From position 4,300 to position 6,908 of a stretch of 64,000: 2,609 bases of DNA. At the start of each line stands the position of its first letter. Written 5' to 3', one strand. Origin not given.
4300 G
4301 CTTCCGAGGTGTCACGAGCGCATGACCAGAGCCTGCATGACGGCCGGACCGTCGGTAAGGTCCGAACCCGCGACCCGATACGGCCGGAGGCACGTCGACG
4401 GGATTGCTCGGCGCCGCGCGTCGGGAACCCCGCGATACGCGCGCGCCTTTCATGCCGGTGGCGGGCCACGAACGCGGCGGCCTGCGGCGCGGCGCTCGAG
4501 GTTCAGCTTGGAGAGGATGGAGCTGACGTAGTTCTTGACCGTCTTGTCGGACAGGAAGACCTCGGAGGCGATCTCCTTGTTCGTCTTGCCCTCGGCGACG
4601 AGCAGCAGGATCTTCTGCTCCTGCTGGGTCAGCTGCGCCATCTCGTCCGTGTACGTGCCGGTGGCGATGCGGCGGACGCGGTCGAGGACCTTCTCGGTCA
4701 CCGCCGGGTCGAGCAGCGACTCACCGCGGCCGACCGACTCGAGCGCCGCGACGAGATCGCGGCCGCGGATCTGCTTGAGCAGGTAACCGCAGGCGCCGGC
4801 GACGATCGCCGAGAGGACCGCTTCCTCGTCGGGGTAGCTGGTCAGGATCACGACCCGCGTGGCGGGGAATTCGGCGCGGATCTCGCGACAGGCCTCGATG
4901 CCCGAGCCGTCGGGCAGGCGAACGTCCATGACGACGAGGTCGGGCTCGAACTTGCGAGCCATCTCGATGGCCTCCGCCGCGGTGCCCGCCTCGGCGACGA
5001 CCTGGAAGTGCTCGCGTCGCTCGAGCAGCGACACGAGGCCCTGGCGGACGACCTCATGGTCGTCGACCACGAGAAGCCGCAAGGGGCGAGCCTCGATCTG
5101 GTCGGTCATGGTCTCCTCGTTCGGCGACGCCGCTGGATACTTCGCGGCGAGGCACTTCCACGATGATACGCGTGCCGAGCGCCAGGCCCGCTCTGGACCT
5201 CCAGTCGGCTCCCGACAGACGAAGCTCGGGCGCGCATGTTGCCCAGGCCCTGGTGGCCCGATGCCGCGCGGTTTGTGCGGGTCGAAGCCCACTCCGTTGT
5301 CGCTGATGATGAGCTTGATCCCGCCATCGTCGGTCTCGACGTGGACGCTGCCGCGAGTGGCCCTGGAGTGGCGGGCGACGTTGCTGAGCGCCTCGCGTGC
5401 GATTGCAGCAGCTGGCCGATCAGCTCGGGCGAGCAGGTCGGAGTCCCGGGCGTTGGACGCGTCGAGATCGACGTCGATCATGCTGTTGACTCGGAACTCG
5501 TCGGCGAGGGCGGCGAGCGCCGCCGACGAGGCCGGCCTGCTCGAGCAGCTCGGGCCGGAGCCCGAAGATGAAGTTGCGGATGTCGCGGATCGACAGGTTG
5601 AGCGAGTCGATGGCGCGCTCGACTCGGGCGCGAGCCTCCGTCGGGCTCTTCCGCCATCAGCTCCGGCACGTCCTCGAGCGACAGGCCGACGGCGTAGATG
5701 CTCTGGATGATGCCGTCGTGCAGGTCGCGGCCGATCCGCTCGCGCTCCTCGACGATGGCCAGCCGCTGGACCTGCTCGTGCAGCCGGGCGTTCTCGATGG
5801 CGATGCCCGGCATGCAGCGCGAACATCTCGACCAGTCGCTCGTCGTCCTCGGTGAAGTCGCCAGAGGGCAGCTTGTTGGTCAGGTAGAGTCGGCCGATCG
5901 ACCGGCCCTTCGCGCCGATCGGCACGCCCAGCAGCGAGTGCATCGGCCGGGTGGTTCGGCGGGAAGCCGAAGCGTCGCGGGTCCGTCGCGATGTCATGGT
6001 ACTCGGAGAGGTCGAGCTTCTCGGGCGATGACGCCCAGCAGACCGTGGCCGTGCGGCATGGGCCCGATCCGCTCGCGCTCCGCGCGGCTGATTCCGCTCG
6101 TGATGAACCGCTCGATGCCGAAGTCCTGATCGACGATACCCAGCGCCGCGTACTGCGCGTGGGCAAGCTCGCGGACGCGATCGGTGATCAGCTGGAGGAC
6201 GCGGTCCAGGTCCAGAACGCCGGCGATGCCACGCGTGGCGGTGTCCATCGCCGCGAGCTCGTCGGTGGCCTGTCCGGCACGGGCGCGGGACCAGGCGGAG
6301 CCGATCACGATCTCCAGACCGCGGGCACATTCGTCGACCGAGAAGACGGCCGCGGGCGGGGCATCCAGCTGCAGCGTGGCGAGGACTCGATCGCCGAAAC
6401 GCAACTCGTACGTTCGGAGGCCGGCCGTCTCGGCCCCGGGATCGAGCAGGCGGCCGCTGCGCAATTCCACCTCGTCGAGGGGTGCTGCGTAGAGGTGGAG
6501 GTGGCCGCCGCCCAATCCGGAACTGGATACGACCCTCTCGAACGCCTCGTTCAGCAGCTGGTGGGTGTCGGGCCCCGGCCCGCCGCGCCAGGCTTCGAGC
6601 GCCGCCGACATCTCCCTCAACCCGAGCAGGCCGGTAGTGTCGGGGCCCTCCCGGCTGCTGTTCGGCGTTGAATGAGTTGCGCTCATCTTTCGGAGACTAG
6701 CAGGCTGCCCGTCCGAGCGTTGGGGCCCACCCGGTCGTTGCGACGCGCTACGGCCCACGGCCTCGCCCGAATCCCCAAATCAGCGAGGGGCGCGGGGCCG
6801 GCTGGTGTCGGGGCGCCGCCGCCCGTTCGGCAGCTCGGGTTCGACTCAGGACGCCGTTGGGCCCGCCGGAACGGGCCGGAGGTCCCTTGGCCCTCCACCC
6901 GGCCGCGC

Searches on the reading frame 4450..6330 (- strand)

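Call 60: search_protein_families(library=pfam, proteins=[window:4450-6330:-], max_evalue=0.001)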
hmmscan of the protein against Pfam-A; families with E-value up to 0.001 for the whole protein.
window:4450-6330:- (626 aa): 7 families
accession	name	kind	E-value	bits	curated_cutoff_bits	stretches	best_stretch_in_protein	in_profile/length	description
PF00072.30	Response_reg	-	3.3e-28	98.5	30.2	1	420-530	2-110/111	Response regulator receiver domain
PF00196.25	GerE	-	4.6e-16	58.6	23.5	1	566-614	2-50/57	Bacterial regulatory proteins, luxR family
PF01590.32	GAF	-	5.7e-08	33.8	22.4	1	110-175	57-130/133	GAF domain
PF08281.18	Sigma70_r4_2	-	4.3e-07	29.9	25.7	1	563-608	7-53/54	Sigma-70, region 4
PF02518.31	HATPase_c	-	1.7e-05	25.6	26.4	1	309-353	8-53/111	Histidine kinase-, DNA gyrase B-, and HSP90-like ATPase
PF13185.12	GAF_2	-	8.1e-05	23.3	28.6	0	120-175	78-132/136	GAF domain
PF13581.12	HATPase_c_2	-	0.00067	20.1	27.4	0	310-353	35-83/127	Histidine kinase-like ATPase domain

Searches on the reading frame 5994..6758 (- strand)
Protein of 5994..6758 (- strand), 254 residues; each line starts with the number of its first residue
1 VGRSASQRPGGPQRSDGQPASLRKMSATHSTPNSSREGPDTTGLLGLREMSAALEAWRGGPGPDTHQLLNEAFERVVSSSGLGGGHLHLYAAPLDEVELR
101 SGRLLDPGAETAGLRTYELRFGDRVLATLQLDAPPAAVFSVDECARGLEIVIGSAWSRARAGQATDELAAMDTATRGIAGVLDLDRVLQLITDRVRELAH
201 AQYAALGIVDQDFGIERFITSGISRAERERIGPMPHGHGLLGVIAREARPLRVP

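Call 64: search_protein_families(library=pfam, proteins=[window:5994-6758:-], max_evalue=0.001)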
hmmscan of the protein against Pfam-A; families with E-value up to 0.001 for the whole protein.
window:5994-6758:- (254 aa): 2 families
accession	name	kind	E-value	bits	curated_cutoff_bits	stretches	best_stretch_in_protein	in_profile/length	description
PF01590.32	GAF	-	1.9e-05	25.6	22.4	1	183-254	1-68/133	GAF domain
PF13185.12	GAF_2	-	2.8e-05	24.8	28.6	1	182-252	2-68/136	GAF domain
